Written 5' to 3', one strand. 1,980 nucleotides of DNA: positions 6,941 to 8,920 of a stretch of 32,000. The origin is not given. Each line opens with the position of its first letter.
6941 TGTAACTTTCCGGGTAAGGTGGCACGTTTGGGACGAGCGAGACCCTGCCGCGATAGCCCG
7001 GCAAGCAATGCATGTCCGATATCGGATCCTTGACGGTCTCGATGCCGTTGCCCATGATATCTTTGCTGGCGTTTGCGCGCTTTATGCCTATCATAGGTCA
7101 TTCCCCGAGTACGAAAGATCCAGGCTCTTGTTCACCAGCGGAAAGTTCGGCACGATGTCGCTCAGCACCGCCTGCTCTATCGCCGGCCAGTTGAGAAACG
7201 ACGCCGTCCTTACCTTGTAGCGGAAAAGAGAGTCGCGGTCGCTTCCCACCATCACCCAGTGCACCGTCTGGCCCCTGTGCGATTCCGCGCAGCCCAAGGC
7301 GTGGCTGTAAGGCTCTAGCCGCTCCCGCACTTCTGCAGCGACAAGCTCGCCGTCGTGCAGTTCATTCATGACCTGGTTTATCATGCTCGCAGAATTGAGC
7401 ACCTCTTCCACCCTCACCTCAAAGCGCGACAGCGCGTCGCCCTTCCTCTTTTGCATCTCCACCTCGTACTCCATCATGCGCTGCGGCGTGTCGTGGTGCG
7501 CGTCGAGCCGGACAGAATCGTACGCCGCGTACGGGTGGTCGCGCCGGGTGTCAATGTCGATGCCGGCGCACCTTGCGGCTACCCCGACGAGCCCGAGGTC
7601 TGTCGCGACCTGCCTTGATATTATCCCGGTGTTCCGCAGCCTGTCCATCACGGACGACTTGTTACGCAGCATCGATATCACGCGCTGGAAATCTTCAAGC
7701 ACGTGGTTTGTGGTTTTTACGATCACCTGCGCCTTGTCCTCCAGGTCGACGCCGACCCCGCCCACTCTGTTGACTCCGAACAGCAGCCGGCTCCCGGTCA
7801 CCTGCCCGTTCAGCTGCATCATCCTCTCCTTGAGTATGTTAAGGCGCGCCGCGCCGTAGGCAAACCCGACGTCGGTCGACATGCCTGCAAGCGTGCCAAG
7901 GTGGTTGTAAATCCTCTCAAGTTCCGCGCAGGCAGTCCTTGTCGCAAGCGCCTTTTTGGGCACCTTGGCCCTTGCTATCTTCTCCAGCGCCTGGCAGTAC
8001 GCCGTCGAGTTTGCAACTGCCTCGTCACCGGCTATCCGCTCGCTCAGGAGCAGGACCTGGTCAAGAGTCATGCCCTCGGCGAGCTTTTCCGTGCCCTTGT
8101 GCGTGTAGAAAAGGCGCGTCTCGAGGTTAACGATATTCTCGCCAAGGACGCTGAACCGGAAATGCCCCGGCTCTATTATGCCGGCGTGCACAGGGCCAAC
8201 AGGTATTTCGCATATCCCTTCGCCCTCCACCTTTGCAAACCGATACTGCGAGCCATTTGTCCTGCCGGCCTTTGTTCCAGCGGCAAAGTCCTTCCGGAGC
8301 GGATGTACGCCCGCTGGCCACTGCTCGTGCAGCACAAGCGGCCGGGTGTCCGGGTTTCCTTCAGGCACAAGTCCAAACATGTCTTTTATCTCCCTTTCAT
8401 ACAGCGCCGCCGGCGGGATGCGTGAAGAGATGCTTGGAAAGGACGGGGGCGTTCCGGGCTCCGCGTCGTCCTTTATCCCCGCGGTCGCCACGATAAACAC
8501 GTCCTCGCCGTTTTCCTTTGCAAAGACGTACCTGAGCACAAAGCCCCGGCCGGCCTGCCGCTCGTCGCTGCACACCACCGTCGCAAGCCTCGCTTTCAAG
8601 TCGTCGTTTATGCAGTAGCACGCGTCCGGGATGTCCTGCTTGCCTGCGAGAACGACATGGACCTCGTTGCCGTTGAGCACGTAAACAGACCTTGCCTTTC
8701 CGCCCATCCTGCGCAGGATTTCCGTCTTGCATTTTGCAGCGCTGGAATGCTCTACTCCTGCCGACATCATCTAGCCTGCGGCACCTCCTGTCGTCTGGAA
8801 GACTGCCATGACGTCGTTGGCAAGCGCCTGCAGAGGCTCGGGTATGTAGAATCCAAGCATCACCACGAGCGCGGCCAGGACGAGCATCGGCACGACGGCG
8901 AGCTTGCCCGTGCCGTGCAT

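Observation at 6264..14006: Hydrogenase-shaped six-gene membrane complex whose catalytic subunit has lost every Ni-Fe ligand (Ehr-type)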

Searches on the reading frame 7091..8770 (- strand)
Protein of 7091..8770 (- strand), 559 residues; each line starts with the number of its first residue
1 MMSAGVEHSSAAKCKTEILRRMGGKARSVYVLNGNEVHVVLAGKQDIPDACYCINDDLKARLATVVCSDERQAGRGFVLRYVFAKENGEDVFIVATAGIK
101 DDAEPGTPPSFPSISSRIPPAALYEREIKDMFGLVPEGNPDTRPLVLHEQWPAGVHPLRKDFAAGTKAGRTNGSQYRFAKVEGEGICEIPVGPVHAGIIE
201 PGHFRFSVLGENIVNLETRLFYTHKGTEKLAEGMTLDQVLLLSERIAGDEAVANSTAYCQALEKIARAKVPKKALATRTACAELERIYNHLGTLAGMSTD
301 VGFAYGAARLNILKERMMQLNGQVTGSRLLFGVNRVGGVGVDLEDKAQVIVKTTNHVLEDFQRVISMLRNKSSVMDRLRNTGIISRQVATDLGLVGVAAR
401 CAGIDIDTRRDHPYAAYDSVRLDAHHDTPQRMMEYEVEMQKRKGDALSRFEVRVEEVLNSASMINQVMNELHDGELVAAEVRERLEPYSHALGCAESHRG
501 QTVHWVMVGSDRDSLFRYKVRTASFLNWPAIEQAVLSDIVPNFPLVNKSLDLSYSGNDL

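Call 3: search_protein_families(library=pfam, proteins=[window:7091-8770:-])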
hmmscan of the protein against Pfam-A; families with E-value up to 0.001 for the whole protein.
window:7091-8770:- (559 aa): 2 families
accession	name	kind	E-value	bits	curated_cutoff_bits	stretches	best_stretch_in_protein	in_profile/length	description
PF00346.24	Complex1_49kDa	-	9e-35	120.5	24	1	313-483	14-171/271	Respiratory-chain NADH dehydrogenase, 49 Kd subunit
PF00329.25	Complex1_30kDa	-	1.9e-20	74.1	22.5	1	44-165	5-121/124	Respiratory-chain NADH dehydrogenase, 30 Kd subunit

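Call 4: search_protein_families(library=ncbifam, proteins=[window:7091-8770:-])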
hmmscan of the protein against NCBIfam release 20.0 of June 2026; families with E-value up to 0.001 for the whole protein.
window:7091-8770:- (559 aa): 21 families
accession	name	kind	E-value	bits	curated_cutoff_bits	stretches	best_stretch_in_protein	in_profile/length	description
NF004739.1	PRK06075.1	equivalog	2.9e-55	187.6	360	1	188-480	2-281/384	NADH-quinone oxidoreductase subunit D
NF009808.0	PRK13292.1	equivalog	1e-51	175.8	1156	1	106-494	319-702/791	NADH-quinone oxidoreductase subunit B/C/D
TIGR01962.1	NuoD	equivalog_domain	1.9e-47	162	459.35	1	202-480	16-283/386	NADH dehydrogenase (quinone) subunit D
NF008974.0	PRK12322.1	equivalog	3.5e-45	154.5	522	1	190-542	10-349/366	NADH-quinone oxidoreductase subunit D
NF008728.0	PRK11742.1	equivalog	2.6e-41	141.7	840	2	192-478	220-493/598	NADH-quinone oxidoreductase subunit C/D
NF040602.1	F420_dehyd_FpoD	exception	2.2e-39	135.6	600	1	189-541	10-354/372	F420H2 dehydrogenase subunit FpoD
NF005649.0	PRK07415.1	equivalog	2.5e-30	105.8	583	1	191-482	15-294/394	NAD(P)H-quinone oxidoreductase subunit H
TIGR01961.1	NuoC_fam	subfamily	4.7e-09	36.8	122.45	1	111-164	69-120/122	NADH (or F420H2) dehydrogenase, subunit C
NF004734.0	PRK06074.2-1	equivalog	1.6e-06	28.3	169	1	109-163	97-150/164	NADH-quinone oxidoreductase subunit C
NF004733.0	PRK06074.1-5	equivalog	1.8e-06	27.8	225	1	110-163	99-150/203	NADH-quinone oxidoreductase subunit C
NF004736.0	PRK06074.2-3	equivalog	4.7e-06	26.4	239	1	111-164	107-159/183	NADH-quinone oxidoreductase subunit C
TIGR03295.1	frhA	equivalog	5e-06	25.7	392.5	0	224-290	40-106/412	coenzyme F420 hydrogenase subunit alpha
NF004731.0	PRK06074.1-3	equivalog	6.1e-06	26.2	303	1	110-164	95-147/207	NADH-quinone oxidoreductase subunit C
NF045518.1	H2_NiFeSe_large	exception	1.3e-05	24.2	780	0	447-527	357-433/485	NiFeSe hydrogenase large subunit HysA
NF005856.0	PRK07785.1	equivalog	2e-05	24.5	224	1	107-165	169-225/246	NADH-quinone oxidoreductase subunit C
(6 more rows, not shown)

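Call 8: find_homologous_proteins(query=window:7091-8770:-)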
Query window:7091-8770:- (559 aa): 7854 proteins with E <= 0.001 among 8000 candidates; the best 120 are listed.
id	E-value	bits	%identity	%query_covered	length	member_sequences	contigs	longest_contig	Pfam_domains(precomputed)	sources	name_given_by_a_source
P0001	0.0e+0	1156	92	100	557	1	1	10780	PF00329.26,PF00346.25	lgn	-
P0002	0.0e+0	1077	85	100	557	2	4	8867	PF00329.26,PF00346.25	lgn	-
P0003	0.0e+0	1041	81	100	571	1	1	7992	PF00329.26,PF00346.25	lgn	-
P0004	4.0e-297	1004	78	100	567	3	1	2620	PF00329.26,PF00346.25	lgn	-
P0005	4.6e-297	1004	81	100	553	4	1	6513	PF00329.26,PF00346.25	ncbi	-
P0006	2.2e-296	1002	78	100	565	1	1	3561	PF00329.26,PF00346.25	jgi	jgi:Ni,Fe-hydrogenase III large subunit/Ni,Fe-hydrogenase III component G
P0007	6.0e-296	1000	77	100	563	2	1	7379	PF00329.26,PF00346.25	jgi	jgi:Ni,Fe-hydrogenase III large subunit/Ni,Fe-hydrogenase III component G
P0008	1.0e-295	999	100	79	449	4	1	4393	PF00329.26,PF00346.25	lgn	-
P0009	1.7e-294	995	78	100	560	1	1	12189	PF00329.26,PF00346.25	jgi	jgi:Ni,Fe-hydrogenase III large subunit/Ni,Fe-hydrogenase III component G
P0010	2.3e-287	972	76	100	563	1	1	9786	PF00329.26,PF00346.25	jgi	jgi:Ni,Fe-hydrogenase III large subunit/Ni,Fe-hydrogenase III component G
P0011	2.8e-287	972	76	100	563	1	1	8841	PF00329.26,PF00346.25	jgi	jgi:Ni,Fe-hydrogenase III large subunit/Ni,Fe-hydrogenase III component G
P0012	2.4e-286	969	76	99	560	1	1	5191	PF00329.26,PF00346.25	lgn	-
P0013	9.2e-284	960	75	100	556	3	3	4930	PF00329.26,PF00346.25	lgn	-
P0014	3.9e-283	958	75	100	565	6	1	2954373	PF00329.26,PF00346.25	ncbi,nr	ncbi:NADH-quinone oxidoreductase subunit C [Candidatus Nitrososphaera evergladensis]|nr:NADH-quinone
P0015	2.9e-282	955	77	97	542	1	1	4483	PF00329.26,PF00346.25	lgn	-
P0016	4.2e-282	955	75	100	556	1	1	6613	PF00329.26,PF00346.25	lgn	-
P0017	5.3e-281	951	75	99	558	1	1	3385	PF00329.26,PF00346.25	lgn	-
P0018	1.2e-279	946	73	100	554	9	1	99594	PF00329.26,PF00346.25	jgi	jgi:Ni,Fe-hydrogenase III large subunit/Ni,Fe-hydrogenase III component G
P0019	1.8e-277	939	72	100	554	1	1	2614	PF00329.26,PF00346.25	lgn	-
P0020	1.3e-276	936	76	98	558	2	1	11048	PF00329.26,PF00346.25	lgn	-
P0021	1.9e-275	933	74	99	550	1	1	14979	PF00329.26,PF00346.25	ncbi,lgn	ncbi:MAG: NADH-quinone oxidoreductase subunit C [Thermoproteota archaeon]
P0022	4.3e-275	931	74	99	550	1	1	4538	PF00329.26,PF00346.25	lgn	-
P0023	6.1e-274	928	72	100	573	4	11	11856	PF00329.26,PF00346.25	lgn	-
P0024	4.0e-267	905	72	100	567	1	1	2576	PF00329.26,PF00346.25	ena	-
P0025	1.4e-265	900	93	77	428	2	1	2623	PF00329.26,PF00346.25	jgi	jgi:Ni,Fe-hydrogenase III large subunit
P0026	1.7e-263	893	71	100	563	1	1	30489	PF00329.26,PF00346.25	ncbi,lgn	-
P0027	4.6e-261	885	71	100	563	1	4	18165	PF00329.26,PF00346.25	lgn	-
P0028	1.8e-260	883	70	99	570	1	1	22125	PF00329.26,PF00346.25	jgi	jgi:Ni,Fe-hydrogenase III large subunit/Ni,Fe-hydrogenase III component G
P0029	2.4e-252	856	67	99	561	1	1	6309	PF00329.26,PF00346.25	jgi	jgi:Ni,Fe-hydrogenase III large subunit/Ni,Fe-hydrogenase III component G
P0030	4.0e-252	856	69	99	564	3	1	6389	PF00329.26,PF00346.25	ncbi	ncbi:MAG: hydrogenase large subunit [Nitrososphaerales archaeon]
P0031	2.1e-251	853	68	99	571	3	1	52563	PF00329.26,PF00346.25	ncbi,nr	ncbi:MAG TPA: NADH-quinone oxidoreductase subunit C [Nitrososphaerales archaeon]|nr:NADH-quinone oxi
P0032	2.4e-251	853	68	99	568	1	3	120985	PF00329.26,PF00346.25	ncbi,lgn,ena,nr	ncbi:MAG: NADH-quinone oxidoreductase subunit C [Nitrososphaerota archaeon]|nr:NADH-quinone oxidored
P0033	7.0e-251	851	69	96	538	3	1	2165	PF00329.26,PF00346.25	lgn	-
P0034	9.2e-251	851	66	100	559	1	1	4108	PF00329.26,PF00346.25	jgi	jgi:Ni,Fe-hydrogenase III large subunit/Ni,Fe-hydrogenase III component G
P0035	1.1e-250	851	67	100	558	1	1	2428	PF00329.26,PF00346.25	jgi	jgi:Ni,Fe-hydrogenase III large subunit/Ni,Fe-hydrogenase III component G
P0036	7.7e-250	848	68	99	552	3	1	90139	PF00329.26,PF00346.25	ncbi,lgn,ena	-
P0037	6.4e-249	845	67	98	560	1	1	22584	PF00329.26,PF00346.25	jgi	jgi:Ni,Fe-hydrogenase III large subunit/Ni,Fe-hydrogenase III component G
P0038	1.4e-248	844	66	100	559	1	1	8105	PF00329.26,PF00346.25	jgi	jgi:Ni,Fe-hydrogenase III large subunit/Ni,Fe-hydrogenase III component G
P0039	1.5e-246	837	93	72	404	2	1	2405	PF00346.25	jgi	jgi:Ni,Fe-hydrogenase III large subunit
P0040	4.4e-246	836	68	96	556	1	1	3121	PF00329.26,PF00346.25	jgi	jgi:Ni,Fe-hydrogenase III large subunit/Ni,Fe-hydrogenase III component G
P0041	6.1e-243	825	67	97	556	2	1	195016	PF00329.26,PF00346.25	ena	-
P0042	7.8e-243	825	66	100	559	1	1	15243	PF00329.26,PF00346.25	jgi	jgi:Ni,Fe-hydrogenase III large subunit/Ni,Fe-hydrogenase III component G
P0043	1.3e-242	824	67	97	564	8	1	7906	PF00329.26,PF00346.25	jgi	-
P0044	1.0e-240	818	68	97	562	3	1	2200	PF00329.26,PF00346.25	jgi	-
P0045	3.7e-240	816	66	99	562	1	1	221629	PF00329.26,PF00346.25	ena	-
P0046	6.7e-240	815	67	97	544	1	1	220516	PF00329.26,PF00346.25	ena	-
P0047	1.1e-238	811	65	99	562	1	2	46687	PF00329.26,PF00346.25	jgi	jgi:Ni,Fe-hydrogenase III large subunit/Ni,Fe-hydrogenase III component G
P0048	2.4e-238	810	66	99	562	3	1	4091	PF00329.26,PF00346.25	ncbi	-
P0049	2.5e-238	810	64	99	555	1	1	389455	PF00329.26,PF00346.25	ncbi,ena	-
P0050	3.5e-238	810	65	100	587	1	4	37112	PF00329.26,PF00346.25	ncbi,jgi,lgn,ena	-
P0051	4.0e-237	806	66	97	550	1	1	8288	PF00329.26,PF00346.25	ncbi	-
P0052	3.2e-236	803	65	99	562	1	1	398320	PF00329.26,PF00346.25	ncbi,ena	-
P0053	3.3e-236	803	64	99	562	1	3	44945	PF00329.26,PF00346.25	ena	-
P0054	4.5e-236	803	64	99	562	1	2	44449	PF00329.26,PF00346.25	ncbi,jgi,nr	ncbi:MAG TPA: NADH-quinone oxidoreductase subunit C [Nitrososphaerales archaeon]|nr:NADH-quinone oxi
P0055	6.4e-236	802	65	100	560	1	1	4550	PF00329.26,PF00346.25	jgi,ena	-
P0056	1.0e-235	801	66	97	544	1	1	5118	PF00329.26,PF00346.25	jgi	jgi:Ni,Fe-hydrogenase III large subunit/Ni,Fe-hydrogenase III component G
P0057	1.5e-235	801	64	99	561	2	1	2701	PF00329.26,PF00346.25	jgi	jgi:Ni,Fe-hydrogenase III large subunit/Ni,Fe-hydrogenase III component G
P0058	2.2e-235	800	64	99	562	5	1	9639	PF00329.26,PF00346.25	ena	-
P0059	2.4e-235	800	65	97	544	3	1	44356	PF00329.26,PF00346.25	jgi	-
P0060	2.5e-235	800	64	99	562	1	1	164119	PF00329.26,PF00346.25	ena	-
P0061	4.3e-235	799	64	99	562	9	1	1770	PF00329.26,PF00346.25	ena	-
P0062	2.6e-234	797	64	98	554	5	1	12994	PF00329.26,PF00346.25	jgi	-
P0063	3.1e-234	797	64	97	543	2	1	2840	PF00329.26,PF00346.25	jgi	-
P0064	6.5e-234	795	63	100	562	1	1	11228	PF00329.26,PF00346.25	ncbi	-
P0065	1.9e-233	794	65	96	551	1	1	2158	PF00329.26,PF00346.25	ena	-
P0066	3.4e-233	793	65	99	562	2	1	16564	PF00329.26,PF00346.25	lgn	-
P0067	7.8e-233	792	63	99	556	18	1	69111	PF00329.26,PF00346.25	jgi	jgi:Ni,Fe-hydrogenase III large subunit/Ni,Fe-hydrogenase III component G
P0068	1.9e-232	791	65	97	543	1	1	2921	PF00329.26,PF00346.25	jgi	jgi:Ni,Fe-hydrogenase III large subunit/Ni,Fe-hydrogenase III component G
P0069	1.1e-231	788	64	99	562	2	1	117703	PF00329.26,PF00346.25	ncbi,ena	-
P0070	2.5e-231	787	65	96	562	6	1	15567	PF00329.26,PF00346.25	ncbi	ncbi:MAG: NADH-quinone oxidoreductase subunit C [Nitrososphaera sp.]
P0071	4.3e-231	786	64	99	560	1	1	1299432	PF00329.26,PF00346.25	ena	-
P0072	8.8e-231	785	64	99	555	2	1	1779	PF00329.26,PF00346.25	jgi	jgi:Ni,Fe-hydrogenase III large subunit/Ni,Fe-hydrogenase III component G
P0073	1.9e-230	784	63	99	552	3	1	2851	PF00329.26,PF00346.25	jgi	-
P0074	2.8e-230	783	62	99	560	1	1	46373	PF00329.26,PF00346.25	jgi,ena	-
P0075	1.7e-228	778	63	99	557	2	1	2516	PF00329.26,PF00346.25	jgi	-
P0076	3.4e-228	777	65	96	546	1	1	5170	PF00329.26,PF00346.25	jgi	jgi:Ni,Fe-hydrogenase III large subunit/Ni,Fe-hydrogenase III component G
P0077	5.7e-227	773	65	96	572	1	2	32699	PF00374.25,PF00329.26,PF00346.25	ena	-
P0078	1.0e-226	772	62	100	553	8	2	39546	PF00329.26,PF00346.25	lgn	-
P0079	2.3e-226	771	63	97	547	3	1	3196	PF00329.26,PF00346.25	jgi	-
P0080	1.1e-225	768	62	97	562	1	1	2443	PF00329.26,PF00346.25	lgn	-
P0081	1.1e-225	768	62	100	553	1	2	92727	PF00329.26,PF00346.25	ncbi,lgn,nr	ncbi:MAG: NADH-quinone oxidoreductase subunit C [Thaumarchaeota archaeon]|nr:NADH-quinone oxidoreduc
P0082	2.1e-224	764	63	97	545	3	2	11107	PF00329.26,PF00346.25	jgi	-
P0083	3.6e-224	763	63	99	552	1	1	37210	PF00329.26,PF00346.25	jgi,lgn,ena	-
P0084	6.9e-224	762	62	98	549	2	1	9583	PF00329.26,PF00346.25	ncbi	-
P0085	1.2e-220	752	61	98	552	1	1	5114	PF00329.26,PF00346.25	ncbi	-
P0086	1.1e-219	749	64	95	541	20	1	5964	PF00329.26,PF00346.25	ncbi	ncbi:MAG: NADH-quinone oxidoreductase subunit C [Nitrososphaerales archaeon]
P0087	2.4e-219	747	60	100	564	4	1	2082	PF00329.26,PF00346.25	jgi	jgi:Ni,Fe-hydrogenase III large subunit/Ni,Fe-hydrogenase III component G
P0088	5.5e-219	746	64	91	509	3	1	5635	PF00329.26,PF00346.25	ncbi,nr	ncbi:MAG: NADH-quinone oxidoreductase subunit C, partial [Thaumarchaeota archaeon]|nr:NADH-quinone o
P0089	4.1e-218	743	61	98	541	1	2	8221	PF00329.26,PF00346.25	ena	-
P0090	1.9e-217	741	61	98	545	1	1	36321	PF00374.25,PF00329.26,PF00346.25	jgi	jgi:Ni,Fe-hydrogenase III large subunit/Ni,Fe-hydrogenase III component G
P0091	2.7e-217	741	62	96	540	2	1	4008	PF00329.26,PF00346.25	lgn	-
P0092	4.0e-217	740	61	98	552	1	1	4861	PF00329.26,PF00346.25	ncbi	-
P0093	5.0e-217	740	61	96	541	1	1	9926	PF00329.26,PF00346.25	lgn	-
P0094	5.6e-217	740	62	98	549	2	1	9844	PF00329.26,PF00346.25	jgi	-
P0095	1.5e-216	738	62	95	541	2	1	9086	PF00329.26,PF00346.25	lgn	-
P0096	1.5e-216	738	62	97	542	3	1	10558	PF00329.26,PF00346.25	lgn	-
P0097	5.0e-216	736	63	96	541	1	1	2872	PF00329.26,PF00346.25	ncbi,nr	ncbi:MAG TPA: NADH-quinone oxidoreductase subunit C [Candidatus Nitrosotenuis sp.]|nr:NADH-quinone o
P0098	1.8e-215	735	60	98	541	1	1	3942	PF00329.26,PF00346.25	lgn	-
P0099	2.2e-215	734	62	95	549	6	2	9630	PF00329.26,PF00346.25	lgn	-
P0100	4.6e-215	733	62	95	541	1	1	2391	PF00329.26,PF00346.25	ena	-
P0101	6.4e-215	733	62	95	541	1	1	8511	PF00374.25,PF00329.26,PF00346.25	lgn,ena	-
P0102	1.3e-214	732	62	97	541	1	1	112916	PF00329.26,PF00346.25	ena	-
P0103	1.5e-214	732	62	97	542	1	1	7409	PF00329.26,PF00346.25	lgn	-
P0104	1.2e-213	729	61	98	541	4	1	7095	PF00329.26,PF00346.25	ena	-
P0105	1.6e-213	728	61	99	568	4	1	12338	PF00329.26,PF00346.25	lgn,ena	-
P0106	2.5e-213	728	63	94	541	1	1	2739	PF00329.26,PF00346.25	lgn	-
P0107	5.6e-213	726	62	94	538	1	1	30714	PF00329.26,PF00346.25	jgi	jgi:Ni,Fe-hydrogenase III large subunit/Ni,Fe-hydrogenase III component G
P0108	8.7e-213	726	61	94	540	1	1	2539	PF00329.26,PF00346.25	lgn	-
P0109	1.7e-212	725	62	94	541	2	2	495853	PF00329.26,PF00346.25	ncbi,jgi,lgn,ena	-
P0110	2.1e-212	724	61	97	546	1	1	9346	PF00374.25,PF00329.26,PF00346.25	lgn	-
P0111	2.5e-212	724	61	98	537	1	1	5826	PF00329.26,PF00346.25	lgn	-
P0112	4.3e-212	723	63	94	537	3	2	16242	PF00329.26,PF00346.25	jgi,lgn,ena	jgi:Ni,Fe-hydrogenase III large subunit/Ni,Fe-hydrogenase III component G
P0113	4.6e-212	723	61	96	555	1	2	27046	PF00329.26,PF00346.25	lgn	-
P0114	7.7e-212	723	61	97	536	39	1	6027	PF00329.26,PF00346.25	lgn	-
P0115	8.7e-212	722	60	98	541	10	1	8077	PF00329.26,PF00346.25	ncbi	-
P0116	1.5e-211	722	62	95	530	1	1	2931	PF00329.26,PF00346.25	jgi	jgi:Ni,Fe-hydrogenase III large subunit/Ni,Fe-hydrogenase III component G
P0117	2.0e-211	721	61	98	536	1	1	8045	PF00329.26,PF00346.25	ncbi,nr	ncbi:MAG TPA: NADH-quinone oxidoreductase subunit C [Candidatus Nitrosotalea sp.]|nr:NADH-quinone ox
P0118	2.1e-211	721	61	97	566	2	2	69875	PF00329.26,PF00346.25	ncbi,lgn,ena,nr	ncbi:MAG: NADH-quinone oxidoreductase subunit C [Nitrososphaerota archaeon]|nr:NADH-quinone oxidored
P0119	2.6e-211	721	62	94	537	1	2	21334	PF00329.26,PF00346.25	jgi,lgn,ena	jgi:Ni,Fe-hydrogenase III large subunit/Ni,Fe-hydrogenase III component G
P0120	6.0e-211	720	61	97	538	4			PF00329.26,PF00346.25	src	-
